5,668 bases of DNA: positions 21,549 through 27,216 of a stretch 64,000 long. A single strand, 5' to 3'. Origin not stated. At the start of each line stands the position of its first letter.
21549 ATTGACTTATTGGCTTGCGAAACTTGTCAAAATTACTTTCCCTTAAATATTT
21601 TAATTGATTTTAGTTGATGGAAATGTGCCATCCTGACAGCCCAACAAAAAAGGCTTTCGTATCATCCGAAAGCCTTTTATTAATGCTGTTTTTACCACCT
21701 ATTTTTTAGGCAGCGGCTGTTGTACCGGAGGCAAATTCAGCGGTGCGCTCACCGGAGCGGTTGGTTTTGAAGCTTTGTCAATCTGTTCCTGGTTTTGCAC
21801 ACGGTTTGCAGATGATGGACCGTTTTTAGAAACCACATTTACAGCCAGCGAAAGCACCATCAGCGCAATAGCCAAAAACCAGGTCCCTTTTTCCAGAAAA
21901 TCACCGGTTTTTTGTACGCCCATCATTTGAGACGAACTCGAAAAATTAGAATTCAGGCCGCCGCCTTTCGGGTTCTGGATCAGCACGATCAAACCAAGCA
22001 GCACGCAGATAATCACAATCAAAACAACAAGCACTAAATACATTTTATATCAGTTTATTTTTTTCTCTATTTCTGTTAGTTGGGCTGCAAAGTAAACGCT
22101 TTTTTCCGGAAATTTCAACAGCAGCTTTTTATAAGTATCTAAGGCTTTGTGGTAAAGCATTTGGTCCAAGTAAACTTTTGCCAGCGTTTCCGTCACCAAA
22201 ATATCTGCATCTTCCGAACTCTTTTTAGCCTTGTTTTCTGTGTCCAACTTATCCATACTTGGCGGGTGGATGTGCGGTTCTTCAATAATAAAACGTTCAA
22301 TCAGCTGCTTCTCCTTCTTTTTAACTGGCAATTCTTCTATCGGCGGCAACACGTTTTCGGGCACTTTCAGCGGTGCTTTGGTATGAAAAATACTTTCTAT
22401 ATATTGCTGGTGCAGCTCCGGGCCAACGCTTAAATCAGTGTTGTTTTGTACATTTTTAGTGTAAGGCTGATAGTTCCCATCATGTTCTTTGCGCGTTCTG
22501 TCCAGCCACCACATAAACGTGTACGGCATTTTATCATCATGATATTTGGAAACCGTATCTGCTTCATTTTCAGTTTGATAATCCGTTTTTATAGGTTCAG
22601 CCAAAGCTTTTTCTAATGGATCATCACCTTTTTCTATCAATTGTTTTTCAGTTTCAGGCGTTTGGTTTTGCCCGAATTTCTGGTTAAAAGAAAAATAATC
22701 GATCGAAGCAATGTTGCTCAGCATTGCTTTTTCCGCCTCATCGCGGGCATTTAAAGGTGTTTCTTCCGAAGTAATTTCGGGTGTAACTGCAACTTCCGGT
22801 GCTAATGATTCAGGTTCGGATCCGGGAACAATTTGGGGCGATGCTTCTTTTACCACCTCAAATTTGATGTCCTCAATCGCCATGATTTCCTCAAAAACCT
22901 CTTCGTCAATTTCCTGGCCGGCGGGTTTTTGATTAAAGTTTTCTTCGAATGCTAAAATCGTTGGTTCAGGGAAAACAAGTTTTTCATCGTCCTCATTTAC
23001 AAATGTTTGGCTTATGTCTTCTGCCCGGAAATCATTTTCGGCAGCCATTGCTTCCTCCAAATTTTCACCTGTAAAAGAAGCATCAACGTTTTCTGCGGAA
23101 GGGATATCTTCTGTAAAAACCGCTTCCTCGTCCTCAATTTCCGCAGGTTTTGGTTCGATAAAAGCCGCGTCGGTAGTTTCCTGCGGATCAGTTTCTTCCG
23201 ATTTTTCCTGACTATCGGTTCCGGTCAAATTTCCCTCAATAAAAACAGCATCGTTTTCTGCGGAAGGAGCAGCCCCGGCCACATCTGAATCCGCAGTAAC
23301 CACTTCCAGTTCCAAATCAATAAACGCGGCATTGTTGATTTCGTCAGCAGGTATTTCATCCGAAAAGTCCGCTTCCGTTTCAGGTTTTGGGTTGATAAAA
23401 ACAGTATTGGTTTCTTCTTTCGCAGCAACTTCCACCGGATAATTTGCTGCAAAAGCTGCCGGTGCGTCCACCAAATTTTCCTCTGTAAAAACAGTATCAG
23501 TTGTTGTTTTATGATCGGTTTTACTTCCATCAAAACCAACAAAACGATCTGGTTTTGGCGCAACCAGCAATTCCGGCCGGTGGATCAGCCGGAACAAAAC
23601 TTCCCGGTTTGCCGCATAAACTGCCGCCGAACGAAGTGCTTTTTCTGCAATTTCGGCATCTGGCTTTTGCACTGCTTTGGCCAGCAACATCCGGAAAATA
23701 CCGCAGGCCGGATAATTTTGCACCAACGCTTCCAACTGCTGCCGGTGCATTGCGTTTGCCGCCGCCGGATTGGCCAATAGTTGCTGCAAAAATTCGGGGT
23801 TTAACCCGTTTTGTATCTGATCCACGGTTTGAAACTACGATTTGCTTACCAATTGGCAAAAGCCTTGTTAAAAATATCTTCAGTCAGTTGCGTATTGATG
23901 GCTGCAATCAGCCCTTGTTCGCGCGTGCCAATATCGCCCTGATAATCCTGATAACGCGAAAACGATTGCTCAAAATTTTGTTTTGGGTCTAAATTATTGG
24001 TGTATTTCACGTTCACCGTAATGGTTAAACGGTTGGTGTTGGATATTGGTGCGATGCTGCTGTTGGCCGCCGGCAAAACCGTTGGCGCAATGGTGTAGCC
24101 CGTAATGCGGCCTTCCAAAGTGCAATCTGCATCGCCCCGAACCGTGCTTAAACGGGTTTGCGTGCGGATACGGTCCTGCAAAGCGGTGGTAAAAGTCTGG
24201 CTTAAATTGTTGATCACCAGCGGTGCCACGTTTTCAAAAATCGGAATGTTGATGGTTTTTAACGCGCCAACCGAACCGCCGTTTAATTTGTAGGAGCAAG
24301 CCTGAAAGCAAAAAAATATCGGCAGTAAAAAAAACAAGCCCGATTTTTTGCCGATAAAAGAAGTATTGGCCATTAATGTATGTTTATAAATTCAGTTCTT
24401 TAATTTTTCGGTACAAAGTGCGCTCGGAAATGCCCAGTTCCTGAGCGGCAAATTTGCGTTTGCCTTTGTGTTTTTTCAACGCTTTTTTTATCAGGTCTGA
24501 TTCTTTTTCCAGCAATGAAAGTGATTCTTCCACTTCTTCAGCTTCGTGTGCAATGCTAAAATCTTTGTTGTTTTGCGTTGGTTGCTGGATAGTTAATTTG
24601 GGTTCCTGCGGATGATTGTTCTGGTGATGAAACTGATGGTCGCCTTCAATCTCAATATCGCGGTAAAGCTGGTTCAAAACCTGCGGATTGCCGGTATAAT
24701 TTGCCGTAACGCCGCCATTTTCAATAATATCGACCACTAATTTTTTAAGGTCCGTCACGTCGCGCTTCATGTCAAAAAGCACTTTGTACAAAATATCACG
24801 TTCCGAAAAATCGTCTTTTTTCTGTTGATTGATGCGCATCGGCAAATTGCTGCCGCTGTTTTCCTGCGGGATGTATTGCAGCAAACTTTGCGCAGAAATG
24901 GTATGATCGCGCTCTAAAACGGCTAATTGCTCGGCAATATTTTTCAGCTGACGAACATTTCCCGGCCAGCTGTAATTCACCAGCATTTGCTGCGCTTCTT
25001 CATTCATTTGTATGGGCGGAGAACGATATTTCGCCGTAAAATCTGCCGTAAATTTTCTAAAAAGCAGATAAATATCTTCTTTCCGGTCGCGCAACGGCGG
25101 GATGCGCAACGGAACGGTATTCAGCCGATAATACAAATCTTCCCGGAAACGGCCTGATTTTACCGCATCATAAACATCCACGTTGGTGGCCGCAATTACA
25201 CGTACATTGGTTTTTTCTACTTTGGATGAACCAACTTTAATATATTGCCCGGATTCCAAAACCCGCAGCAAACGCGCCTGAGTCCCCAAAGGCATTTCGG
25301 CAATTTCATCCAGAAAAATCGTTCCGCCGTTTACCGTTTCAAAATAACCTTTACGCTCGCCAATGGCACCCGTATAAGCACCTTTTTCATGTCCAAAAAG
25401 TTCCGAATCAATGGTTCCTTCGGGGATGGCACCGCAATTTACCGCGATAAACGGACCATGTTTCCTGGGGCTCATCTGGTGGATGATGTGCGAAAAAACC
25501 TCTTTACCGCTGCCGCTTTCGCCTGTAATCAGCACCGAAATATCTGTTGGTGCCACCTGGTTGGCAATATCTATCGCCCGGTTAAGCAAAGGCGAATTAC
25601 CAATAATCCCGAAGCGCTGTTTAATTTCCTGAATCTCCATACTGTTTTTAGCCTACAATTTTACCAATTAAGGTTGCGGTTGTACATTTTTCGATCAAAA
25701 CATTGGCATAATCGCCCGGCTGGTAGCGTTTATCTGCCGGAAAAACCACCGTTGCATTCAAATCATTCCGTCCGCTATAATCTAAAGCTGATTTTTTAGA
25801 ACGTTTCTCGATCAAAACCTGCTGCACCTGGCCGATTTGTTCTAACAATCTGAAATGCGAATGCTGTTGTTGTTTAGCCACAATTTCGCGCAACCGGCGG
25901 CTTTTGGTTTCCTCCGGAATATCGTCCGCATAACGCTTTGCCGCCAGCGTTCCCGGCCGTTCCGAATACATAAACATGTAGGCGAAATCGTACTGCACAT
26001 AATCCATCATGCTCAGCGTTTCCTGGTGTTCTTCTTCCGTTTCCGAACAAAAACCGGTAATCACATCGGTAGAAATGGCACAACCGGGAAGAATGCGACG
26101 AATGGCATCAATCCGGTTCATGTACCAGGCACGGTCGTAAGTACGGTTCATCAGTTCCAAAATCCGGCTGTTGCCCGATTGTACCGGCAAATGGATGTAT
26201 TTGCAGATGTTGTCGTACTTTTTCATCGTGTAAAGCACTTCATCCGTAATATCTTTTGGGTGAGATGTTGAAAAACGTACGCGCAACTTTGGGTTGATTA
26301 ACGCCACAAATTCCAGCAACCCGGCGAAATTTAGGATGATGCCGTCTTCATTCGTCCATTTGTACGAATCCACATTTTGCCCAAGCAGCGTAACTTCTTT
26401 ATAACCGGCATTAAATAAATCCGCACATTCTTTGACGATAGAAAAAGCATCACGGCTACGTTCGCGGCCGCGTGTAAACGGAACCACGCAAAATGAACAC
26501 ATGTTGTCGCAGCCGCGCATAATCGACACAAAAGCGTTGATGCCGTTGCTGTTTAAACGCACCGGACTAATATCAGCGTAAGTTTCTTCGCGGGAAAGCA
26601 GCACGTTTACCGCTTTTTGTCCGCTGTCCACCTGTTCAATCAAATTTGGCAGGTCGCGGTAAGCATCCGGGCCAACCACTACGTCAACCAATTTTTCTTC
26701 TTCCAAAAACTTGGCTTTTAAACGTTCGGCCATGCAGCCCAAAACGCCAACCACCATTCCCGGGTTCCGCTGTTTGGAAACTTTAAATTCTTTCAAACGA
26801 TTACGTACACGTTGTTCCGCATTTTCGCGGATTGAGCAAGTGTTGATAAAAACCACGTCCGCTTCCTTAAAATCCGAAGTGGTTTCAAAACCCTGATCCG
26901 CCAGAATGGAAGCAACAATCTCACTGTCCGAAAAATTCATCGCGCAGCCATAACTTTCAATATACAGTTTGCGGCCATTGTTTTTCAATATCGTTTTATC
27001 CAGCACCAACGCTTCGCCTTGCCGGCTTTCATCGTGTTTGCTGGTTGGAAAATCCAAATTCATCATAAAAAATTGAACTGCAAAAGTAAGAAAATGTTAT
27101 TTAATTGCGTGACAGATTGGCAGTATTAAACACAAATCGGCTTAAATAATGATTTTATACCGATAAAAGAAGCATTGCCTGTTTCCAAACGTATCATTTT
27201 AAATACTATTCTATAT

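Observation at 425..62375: Hyper-abundant 12-mer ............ (sister form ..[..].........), more than 1 copy per kb in both coding and non-coding DNA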

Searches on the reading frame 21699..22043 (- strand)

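Call 41: search_protein_families(library=pfam, proteins=[window:21699-22043:-], max_evalue=0.01)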
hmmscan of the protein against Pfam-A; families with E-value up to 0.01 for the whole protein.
window:21699-22043:- (114 aa): 1 family
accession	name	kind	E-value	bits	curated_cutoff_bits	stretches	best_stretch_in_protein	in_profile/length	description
PF03840.19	SecG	-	2.3e-20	72.9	29.2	1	4-70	1-69/70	Preprotein translocase SecG subunit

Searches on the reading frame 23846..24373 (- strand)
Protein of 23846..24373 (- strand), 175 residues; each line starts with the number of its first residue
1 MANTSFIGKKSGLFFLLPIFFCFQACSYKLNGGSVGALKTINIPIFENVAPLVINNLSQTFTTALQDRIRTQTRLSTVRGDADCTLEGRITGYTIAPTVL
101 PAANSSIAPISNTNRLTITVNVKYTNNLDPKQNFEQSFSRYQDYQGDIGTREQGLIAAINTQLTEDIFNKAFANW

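Call 41: search_protein_families(library=pfam, proteins=[window:23846-24373:-], max_evalue=0.01)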
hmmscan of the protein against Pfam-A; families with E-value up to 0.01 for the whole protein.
window:23846-24373:- (175 aa): 1 family
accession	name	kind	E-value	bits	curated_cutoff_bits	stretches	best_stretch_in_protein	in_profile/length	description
PF04390.17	LptE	-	3.1e-19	70.2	23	1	38-170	1-117/118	Lipopolysaccharide-assembly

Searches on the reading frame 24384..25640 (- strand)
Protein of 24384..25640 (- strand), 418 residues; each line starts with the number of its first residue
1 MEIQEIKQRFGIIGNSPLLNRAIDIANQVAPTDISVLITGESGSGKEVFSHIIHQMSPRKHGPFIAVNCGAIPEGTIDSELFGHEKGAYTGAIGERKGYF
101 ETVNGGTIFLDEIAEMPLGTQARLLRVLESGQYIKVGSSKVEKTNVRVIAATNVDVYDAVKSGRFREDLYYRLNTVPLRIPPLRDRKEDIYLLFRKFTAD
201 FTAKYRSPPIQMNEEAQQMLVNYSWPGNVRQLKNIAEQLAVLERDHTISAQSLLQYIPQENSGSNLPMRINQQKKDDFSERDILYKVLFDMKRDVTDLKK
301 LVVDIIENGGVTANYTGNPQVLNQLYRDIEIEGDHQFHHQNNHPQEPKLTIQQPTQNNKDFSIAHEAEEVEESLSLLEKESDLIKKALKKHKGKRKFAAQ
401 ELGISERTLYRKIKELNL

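Call 41: search_protein_families(library=pfam, proteins=[window:24384-25640:-], max_evalue=0.01)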
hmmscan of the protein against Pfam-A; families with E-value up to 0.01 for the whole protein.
window:24384-25640:- (418 aa): 9 families
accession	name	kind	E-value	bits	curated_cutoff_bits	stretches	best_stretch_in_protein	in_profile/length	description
PF00158.32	Sigma54_activat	-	1.2e-67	227.2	20.2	1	12-178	1-167/168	Sigma-54 interaction domain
PF25601.1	AAA_lid_14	-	2.3e-22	79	27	1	184-263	1-80/87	AAA+ ATPase lid domain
PF14532.12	Sigma54_activ_2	-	1.6e-19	71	25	1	13-183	1-138/138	Sigma-54 interaction domain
PF02954.25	HTH_8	-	2.3e-11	43.7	22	1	380-416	6-42/42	Bacterial regulatory protein, Fis family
PF07724.20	AAA_2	-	8.6e-07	29.6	27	1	34-162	4-133/166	AAA domain (Cdc48 subfamily)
PF07728.20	AAA_5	-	0.00014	22.3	22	1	36-154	2-123/139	AAA domain (dynein-related subfamily)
PF18024.7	HTH_50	-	0.00028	21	27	1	380-415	12-46/50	Helix-turn-helix domain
PF08279.18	HTH_11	-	0.0017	18.7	25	1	399-417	22-40/55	HTH domain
PF05043.19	Mga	-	0.0092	17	21.1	0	383-417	21-55/87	Mga helix-turn-helix domain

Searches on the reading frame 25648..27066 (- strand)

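Call 41: search_protein_families(library=pfam, proteins=[window:25648-27066:-], max_evalue=0.01)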
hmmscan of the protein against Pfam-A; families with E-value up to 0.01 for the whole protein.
window:25648-27066:- (472 aa): 4 families
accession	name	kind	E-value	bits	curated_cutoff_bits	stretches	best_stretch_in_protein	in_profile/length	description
PF00919.26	UPF0004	-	5e-31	107.1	27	1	33-132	1-98/98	Uncharacterized protein family UPF0004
PF04055.27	Radical_SAM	-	8.1e-24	85.1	29.5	1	180-353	1-165/166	Radical SAM superfamily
PF01938.26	TRAM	-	1.5e-09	38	21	1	410-471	3-61/61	TRAM domain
PF18693.7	TRAM_2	-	0.0065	17.1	27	0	411-471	1-63/63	TRAM domain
